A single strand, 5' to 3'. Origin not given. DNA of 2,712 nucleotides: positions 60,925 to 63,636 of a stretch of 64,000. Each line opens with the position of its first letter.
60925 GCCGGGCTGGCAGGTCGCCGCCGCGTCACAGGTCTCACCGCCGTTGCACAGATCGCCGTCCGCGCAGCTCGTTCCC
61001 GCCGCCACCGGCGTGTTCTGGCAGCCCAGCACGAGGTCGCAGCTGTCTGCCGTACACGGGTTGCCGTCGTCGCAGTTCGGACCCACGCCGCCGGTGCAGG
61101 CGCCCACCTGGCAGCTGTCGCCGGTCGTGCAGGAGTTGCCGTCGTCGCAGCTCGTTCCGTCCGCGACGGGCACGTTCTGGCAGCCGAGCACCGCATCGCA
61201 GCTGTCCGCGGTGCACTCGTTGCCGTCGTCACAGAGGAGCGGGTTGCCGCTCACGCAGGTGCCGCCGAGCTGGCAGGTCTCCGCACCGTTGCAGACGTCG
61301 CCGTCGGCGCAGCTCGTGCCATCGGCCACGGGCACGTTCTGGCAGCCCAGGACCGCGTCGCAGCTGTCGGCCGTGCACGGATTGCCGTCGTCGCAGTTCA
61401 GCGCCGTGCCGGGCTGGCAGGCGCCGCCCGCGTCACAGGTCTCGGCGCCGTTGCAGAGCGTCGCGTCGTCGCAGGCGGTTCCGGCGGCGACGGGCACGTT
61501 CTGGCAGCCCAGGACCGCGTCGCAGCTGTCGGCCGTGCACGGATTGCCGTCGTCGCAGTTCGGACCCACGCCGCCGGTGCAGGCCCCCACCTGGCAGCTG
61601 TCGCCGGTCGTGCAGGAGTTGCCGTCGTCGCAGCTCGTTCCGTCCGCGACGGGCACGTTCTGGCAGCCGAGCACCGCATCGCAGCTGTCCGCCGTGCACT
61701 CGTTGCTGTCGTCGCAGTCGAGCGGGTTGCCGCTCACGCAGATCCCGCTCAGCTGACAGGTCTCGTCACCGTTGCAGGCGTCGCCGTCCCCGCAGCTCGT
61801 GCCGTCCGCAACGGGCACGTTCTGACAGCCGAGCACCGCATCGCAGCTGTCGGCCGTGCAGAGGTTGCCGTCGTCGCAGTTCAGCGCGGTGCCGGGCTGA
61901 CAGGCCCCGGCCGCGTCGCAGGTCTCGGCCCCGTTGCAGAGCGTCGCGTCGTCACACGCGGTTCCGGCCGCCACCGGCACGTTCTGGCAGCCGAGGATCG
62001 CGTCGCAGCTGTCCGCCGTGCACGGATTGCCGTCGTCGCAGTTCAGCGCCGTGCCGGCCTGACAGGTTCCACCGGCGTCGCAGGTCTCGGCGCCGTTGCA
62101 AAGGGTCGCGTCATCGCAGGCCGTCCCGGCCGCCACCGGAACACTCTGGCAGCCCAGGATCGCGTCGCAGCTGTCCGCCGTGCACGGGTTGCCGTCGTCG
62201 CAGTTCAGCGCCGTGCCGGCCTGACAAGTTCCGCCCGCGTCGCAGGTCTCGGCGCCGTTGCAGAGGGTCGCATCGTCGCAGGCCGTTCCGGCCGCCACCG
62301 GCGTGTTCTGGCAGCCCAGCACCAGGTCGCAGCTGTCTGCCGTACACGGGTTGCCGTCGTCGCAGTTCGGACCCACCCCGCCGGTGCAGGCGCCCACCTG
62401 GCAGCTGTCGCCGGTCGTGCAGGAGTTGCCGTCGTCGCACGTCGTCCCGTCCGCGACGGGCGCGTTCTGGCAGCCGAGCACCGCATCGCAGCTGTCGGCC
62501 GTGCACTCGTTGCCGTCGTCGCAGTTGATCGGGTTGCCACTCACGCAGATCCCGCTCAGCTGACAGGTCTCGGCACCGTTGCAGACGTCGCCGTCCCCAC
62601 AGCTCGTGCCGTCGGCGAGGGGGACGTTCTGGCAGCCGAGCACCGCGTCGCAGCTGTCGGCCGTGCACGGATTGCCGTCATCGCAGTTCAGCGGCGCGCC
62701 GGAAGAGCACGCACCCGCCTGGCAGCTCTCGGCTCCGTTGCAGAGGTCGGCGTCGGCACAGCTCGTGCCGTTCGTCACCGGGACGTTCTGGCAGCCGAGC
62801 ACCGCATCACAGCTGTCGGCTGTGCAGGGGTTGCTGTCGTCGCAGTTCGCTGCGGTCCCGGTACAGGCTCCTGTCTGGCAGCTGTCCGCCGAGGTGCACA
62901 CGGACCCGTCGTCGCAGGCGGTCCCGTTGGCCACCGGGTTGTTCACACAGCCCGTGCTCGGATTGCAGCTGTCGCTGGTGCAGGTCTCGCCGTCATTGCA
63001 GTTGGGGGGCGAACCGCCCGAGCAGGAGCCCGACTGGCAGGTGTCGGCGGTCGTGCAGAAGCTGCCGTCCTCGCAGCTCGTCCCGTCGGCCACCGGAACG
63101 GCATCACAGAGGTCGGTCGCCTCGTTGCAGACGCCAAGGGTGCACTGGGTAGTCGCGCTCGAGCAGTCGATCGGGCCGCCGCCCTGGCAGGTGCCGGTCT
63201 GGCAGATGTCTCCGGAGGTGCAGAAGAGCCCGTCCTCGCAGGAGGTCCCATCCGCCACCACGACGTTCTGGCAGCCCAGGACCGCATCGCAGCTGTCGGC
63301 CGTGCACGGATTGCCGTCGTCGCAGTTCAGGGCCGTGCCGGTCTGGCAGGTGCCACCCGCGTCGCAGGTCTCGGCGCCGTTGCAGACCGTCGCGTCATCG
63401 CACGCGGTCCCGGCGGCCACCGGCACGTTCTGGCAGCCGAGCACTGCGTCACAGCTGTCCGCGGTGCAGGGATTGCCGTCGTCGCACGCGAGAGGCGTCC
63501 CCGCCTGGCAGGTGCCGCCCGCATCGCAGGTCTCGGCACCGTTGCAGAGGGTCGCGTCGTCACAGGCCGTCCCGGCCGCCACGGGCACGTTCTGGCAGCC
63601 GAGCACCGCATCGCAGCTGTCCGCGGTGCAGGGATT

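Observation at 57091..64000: Nested repeat architecture with near-identical DNA copies: recombination-prone and an assembly risk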

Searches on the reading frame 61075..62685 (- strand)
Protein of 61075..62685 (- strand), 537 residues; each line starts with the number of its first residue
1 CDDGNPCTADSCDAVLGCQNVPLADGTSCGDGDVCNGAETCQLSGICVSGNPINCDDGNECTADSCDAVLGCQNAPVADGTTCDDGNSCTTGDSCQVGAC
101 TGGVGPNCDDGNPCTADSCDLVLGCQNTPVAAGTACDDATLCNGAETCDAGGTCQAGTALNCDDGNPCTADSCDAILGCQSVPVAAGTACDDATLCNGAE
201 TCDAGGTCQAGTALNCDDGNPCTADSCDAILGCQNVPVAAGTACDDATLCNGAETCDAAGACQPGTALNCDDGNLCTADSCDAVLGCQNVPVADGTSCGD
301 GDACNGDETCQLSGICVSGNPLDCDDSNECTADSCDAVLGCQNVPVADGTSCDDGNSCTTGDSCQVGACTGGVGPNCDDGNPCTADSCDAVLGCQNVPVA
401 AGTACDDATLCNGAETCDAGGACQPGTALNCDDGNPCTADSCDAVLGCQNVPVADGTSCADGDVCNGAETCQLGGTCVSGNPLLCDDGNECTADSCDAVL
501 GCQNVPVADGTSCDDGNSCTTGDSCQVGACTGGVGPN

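Call 33: search_solved_structures(query=window:61075-62685:-, max_evalue=1, show_alignments=2)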
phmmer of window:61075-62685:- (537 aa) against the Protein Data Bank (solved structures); distinct sequences matched with E-value up to 1: 1.
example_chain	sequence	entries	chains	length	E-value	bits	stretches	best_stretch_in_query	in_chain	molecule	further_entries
9e5c_0q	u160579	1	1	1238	0.00016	23.5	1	130-347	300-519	LIM zinc-binding domain-containing protein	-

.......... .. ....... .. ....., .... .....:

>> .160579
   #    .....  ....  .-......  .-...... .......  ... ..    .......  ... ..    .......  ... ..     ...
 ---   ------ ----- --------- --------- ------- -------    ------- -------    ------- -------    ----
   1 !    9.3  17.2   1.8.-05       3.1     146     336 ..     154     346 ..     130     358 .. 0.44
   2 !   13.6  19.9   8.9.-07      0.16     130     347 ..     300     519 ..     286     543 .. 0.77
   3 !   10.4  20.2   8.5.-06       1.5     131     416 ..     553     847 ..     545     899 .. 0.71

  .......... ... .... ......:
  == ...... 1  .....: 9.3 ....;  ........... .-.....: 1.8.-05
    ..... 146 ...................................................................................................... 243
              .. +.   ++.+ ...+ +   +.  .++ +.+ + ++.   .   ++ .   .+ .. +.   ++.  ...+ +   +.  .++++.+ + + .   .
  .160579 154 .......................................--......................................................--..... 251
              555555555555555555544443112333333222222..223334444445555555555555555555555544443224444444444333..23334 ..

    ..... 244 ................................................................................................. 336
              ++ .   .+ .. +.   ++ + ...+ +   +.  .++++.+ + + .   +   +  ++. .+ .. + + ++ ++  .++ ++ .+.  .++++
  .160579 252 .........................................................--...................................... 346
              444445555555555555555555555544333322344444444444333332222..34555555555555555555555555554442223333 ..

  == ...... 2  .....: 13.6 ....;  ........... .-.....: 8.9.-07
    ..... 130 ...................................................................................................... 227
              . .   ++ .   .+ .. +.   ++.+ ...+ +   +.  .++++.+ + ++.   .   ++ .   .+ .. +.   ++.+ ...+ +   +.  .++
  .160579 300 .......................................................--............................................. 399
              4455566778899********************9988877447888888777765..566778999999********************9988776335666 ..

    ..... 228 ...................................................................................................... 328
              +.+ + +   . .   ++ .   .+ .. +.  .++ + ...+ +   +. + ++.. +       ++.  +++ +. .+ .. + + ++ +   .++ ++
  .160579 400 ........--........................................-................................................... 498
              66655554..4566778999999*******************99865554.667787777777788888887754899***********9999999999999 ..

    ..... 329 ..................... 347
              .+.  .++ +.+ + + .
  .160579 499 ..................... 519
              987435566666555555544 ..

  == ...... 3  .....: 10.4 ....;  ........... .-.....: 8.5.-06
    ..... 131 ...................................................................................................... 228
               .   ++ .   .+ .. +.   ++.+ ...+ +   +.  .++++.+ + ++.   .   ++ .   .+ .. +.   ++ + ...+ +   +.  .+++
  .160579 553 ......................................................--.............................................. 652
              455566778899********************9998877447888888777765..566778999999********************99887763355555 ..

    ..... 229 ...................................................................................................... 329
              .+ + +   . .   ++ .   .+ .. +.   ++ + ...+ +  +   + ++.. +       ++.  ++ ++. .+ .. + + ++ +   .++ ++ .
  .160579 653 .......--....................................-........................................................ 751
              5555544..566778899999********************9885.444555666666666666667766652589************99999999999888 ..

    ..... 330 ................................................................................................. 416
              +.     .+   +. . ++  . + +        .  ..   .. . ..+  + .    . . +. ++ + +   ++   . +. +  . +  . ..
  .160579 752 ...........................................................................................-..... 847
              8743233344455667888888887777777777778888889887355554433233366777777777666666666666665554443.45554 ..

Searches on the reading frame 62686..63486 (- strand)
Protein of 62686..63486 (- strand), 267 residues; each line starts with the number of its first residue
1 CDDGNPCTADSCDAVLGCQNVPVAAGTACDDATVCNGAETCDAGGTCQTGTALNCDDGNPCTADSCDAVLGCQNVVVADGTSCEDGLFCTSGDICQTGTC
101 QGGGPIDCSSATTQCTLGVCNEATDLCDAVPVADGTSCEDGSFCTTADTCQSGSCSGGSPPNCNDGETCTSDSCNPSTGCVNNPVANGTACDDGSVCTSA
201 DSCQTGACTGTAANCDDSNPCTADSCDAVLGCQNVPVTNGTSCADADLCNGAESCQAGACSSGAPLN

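Call 47: predict_structure(alignment_id=A1)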
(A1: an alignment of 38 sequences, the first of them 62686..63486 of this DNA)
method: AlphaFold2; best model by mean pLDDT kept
length: 267 residues; sequences in the alignment: 38
mean_pLDDT: 81.2   pTM: 0.34
mean pLDDT of the five models: 81.2, 78.8, 77.4, 76.4, 65.9
residues with pLDDT >= 90: 18; 70-90: 230; 50-70: 19; < 50: 0
segments of 3 or more residues with pLDDT < 50: none
pLDDT, mean of each block of 10 residues (from residue 1): 88 91 87 77 86 85 86 89 80 84 80 83 82 81 73 76 82 79 84 77 81 79 82 85 69 79 67
secondary structure, 60 per line:
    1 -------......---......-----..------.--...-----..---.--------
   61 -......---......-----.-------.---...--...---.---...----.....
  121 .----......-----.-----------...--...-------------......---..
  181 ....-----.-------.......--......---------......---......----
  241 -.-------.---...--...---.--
elements in order: E8-13 E17-22 E39-41 E62-67 E71-76 E94-96 E99-101 E116-121 E126-131 E149-151 E154-156 E170-175 E179-184 E198-204 E207-212 E222-227 E231-236 E254-256 E259-261

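Call 49: fold_search(model_id=the predicted structure, library=pdb)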
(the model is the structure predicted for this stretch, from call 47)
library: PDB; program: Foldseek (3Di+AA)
matches with E <= 10: 28; with E <= 0.001: 4
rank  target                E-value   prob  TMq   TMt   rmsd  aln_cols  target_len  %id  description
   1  9gjf_H                3.7e-04  0.91  0.17  0.07  44.1       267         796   19  Entamoeba histolytica Gal/GalNAc lectin in presence of monoclonal antibody CP33-H/L-LA22, mode 3 (released 2026-02-11)
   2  9gjc_H                1.0e-03  0.91  0.18  0.07  43.4       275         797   17  Entamoeba histolytica Gal/GalNAc lectin, mode 3 (released 2026-02-11)
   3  9gjg_H                1.0e-03  0.87  0.17  0.06  44.2       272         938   20  Entamoeba histolytica Gal/GalNAc lectin bound to monoclonal antibody CP33-H/L-LA22 (released 2026-02-11)
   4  9gjb_H                1.0e-03  0.63  0.13  0.07  32.8       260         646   18  Entamoeba histolytica Gal/GalNAc lectin, mode 2 (released 2026-02-11)
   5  9gja_H                1.6e-02  0.30  0.14  0.08  39.0       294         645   16  Entamoeba histolytica Gal/GalNAc lectin, mode 1 (released 2026-02-11)
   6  8gh4_E                4.7e-01  0.10  0.11  0.14  22.3       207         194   17  Complex of Adam 10 disentegrin cysteine rich domains with human monoclonal antibody (released 2023-08-30)
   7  6be6_C                6.9e-01  0.10  0.10  0.07  15.6       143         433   15  ADAM10 Extracellular Domain (released 2017-12-27)
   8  6phf_E                2.6e+00  0.02  0.11  0.15  31.9       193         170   13  Pfs25 in complex with the human transmission blocking antibody 2587 (released 2019-10-02)
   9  4ywg_H                4.3e+00  0.01  0.06  0.08  22.9       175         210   16  Crystal structure of 830A in complex with V1V2 (released 2015-07-15)
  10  8a7d_Q                4.8e+00  0.01  0.07  0.07  24.4       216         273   12  Partial dimer complex of PAPP-A and its inhibitor STC2 (released 2022-11-02)
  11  2x4j                  5.0e+00  0.01  0.08  0.13  16.1       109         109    7  Crystal structure of ORF137 from Pyrobaculum spherical virus (released 2010-07-21)
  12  10ft_B                5.6e+00  0.02  0.15  0.18  29.4       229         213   15  Cryo-EM structure of receptor tyrosine kinase ROS1 in complex with NELL2 (released 2026-02-25)
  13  7x08_H                5.6e+00  0.01  0.07  0.08  26.3       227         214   14  S protein of SARS-CoV-2 in complex with 2G1 (released 2022-03-09)
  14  3j2y_B                5.9e+00  0.01  0.07  0.09  27.4       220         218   10  Electron Cryo-microscopy of Chikungunya VLP in complex with neutralizing antibody Fab 9.8B (released 2013-04-24)
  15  9zm4_E                6.3e+00  0.02  0.11  0.17  11.6       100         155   12  Crystal structure of a Heat shock protein (DnaJ) from Brucella melitensis (released 2025-12-17)
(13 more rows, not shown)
